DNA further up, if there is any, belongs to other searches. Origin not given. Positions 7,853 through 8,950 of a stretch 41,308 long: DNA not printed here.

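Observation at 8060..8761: NUDT9-homology domain with a TRPM2-like degenerate Nudix box, encoded next to a channel gene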

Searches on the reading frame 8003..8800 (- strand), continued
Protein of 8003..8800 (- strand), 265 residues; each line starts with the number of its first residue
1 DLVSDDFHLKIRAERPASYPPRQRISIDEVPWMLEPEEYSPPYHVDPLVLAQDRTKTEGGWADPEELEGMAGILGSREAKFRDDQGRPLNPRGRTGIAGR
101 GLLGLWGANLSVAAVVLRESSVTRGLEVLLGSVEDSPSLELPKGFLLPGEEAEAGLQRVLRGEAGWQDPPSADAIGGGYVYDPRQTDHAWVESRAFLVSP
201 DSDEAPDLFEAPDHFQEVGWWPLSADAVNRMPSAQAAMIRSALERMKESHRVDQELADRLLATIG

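Call 64: search_protein_representatives(alignment_id=A3)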
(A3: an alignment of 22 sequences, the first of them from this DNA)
Query: 22 sequences, 259 profile positions. Proteins with E-value up to 0.001 (for the whole library): 2488; up to 1e-10: 1287; up to 1e-30: 207. The best 150 are listed.
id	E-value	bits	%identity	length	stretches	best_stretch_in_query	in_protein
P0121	2.8e-103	361.0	-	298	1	1-259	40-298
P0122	4.0e-94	331.0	-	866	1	1-259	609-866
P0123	3.8e-89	314.7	-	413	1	1-259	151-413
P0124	8.1e-88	310.3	-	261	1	1-259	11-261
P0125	2.4e-86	305.5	-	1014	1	1-259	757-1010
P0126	7.2e-80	284.3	-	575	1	1-243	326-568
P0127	1.3e-78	280.2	-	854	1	2-259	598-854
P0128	5.5e-78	278.1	-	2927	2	1-241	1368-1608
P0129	1.1e-77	277.1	-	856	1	1-259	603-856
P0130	1.4e-77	276.8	-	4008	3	2-246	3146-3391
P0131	1.7e-76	273.2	-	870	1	1-259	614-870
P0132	6.0e-76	271.4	-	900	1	1-259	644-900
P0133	6.1e-76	271.4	-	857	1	1-259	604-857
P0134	2.5e-71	256.3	-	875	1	1-259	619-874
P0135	2.6e-67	243.1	-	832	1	1-241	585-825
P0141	3.4e-62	226.4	-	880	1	7-257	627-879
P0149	1.8e-54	201.0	-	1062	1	5-244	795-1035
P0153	9.4e-52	192.1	-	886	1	1-242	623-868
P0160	8.1e-51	189.1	-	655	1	1-249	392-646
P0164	4.3e-50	186.7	-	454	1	3-255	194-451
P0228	1.9e-38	148.5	-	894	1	7-241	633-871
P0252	3.4e-36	141.1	-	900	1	6-242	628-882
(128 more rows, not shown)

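Call 68: search_protein_families(library=pfam, proteins=[P0141, P0153, P0228, P0252, P0125, P0149, P0160, P0126, P0123, P0164], max_evalue=0.001)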
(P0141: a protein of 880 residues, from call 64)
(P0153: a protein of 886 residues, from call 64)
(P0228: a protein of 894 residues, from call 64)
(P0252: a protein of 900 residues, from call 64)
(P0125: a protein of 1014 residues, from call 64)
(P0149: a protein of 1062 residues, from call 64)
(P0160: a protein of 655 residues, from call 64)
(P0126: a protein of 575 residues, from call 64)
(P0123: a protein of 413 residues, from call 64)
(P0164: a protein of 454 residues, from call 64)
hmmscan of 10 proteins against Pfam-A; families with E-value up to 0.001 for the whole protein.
P0141 (880 aa): 3 families
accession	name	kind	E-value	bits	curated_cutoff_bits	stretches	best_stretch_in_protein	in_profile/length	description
PF19974.5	TCAD9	-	7.1e-25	88.5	40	2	448-585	290-428/429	Ternary complex associated domain 9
PF01636.29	APH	-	1.5e-07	31.8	23.2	1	269-495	4-209/239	Phosphotransferase enzyme family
PF01163.29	RIO1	-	9.6e-06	25.8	22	1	436-503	105-171/187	RIO domain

P0153 (886 aa): 5 families
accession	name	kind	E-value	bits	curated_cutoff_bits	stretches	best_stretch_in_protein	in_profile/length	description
PF19974.5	TCAD9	-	4e-24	86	40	1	423-587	264-428/429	Ternary complex associated domain 9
PF00293.34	NUDIX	-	6.6e-08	33.1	21.1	1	745-859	16-131/134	NUDIX domain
PF01636.29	APH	-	2.3e-05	24.7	23.2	1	426-497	146-209/239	Phosphotransferase enzyme family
PF00857.26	Isochorismatase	-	6e-05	23.6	27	1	61-184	38-145/175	Isochorismatase domain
PF01633.27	Choline_kinase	-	0.00071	19.4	29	0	431-496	135-202/300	Choline/ethanolamine kinase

P0228 (894 aa): 4 families
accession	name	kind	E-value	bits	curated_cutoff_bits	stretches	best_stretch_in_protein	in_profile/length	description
PF19974.5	TCAD9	-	1.5e-32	113.8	40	2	462-592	298-429/429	Ternary complex associated domain 9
PF00857.26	Isochorismatase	-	1.3e-08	35.5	27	1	54-207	27-163/175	Isochorismatase domain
PF00293.34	NUDIX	-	5.1e-07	30.2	21.1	1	750-847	17-115/134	NUDIX domain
PF01636.29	APH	-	1.9e-05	25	23.2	1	456-504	161-212/239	Phosphotransferase enzyme family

P0252 (900 aa): 4 families
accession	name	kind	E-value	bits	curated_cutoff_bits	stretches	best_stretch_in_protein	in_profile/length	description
PF19974.5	TCAD9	-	5.5e-23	82.2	40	2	456-587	296-428/429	Ternary complex associated domain 9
PF00293.34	NUDIX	-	3.2e-07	30.8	21.1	1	755-829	11-91/134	NUDIX domain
PF01633.27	Choline_kinase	-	1.4e-05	25.1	29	1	401-496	104-202/300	Choline/ethanolamine kinase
PF01636.29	APH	-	7.6e-05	23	23.2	1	456-497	167-209/239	Phosphotransferase enzyme family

P0125 (1014 aa): 4 families
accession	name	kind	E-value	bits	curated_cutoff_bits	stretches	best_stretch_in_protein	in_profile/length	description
PF19974.5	TCAD9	-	2e-26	93.6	40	2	550-721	263-428/429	Ternary complex associated domain 9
PF13581.12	HATPase_c_2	-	1.3e-17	64.4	27.4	1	23-145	2-125/127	Histidine kinase-like ATPase domain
PF00293.34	NUDIX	-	7.2e-09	36.2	21.1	1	859-970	6-117/134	NUDIX domain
PF02518.31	HATPase_c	-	6.8e-05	23.7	26.4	1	54-135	7-90/111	Histidine kinase-, DNA gyrase B-, and HSP90-like ATPase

P0149 (1062 aa): 1 family
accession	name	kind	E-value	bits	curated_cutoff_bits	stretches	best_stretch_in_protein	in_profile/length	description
PF00293.34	NUDIX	-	1.5e-10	41.6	21.1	1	901-1020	10-127/134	NUDIX domain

P0160 (655 aa): 4 families
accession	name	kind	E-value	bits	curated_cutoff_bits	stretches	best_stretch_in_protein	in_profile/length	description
PF19974.5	TCAD9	-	2.6e-25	89.9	40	2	220-356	293-428/429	Ternary complex associated domain 9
PF01636.29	APH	-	1.2e-06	28.9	23.2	1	215-266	158-209/239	Phosphotransferase enzyme family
PF01633.27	Choline_kinase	-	3.7e-06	26.9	29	1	190-265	124-202/300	Choline/ethanolamine kinase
PF01163.29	RIO1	-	3.3e-05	24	22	1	214-274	112-171/187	RIO domain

P0126 (575 aa): 4 families
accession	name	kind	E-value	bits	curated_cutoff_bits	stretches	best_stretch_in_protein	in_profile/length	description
PF19974.5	TCAD9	-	1.2e-16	61.3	40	1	157-290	294-428/429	Ternary complex associated domain 9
PF00293.34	NUDIX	-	3.1e-08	34.1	21.1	1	426-559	2-132/134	NUDIX domain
PF01633.27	Choline_kinase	-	4.3e-07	30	29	1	133-203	135-206/300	Choline/ethanolamine kinase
PF01163.29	RIO1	-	1.9e-05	24.8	22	1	139-208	103-171/187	RIO domain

P0123 (413 aa): 2 families
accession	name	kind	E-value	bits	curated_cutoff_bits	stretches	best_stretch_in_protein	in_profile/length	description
PF19974.5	TCAD9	-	2.6e-09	37.2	40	1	2-116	314-429/429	Ternary complex associated domain 9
PF00293.34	NUDIX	-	7.4e-08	32.9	21.1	1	254-372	3-116/134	NUDIX domain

P0164 (454 aa): 4 families
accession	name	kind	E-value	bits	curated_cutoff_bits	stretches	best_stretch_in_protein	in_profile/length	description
PF19974.5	TCAD9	-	3.4e-19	69.8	40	1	3-157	273-429/429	Ternary complex associated domain 9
PF01636.29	APH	-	2.8e-07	31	23.2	1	18-68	155-209/239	Phosphotransferase enzyme family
PF00293.34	NUDIX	-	6.3e-07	29.9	21.1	1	310-413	13-117/134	NUDIX domain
PF01633.27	Choline_kinase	-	4.7e-06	26.6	29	1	17-67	151-202/300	Choline/ethanolamine kinase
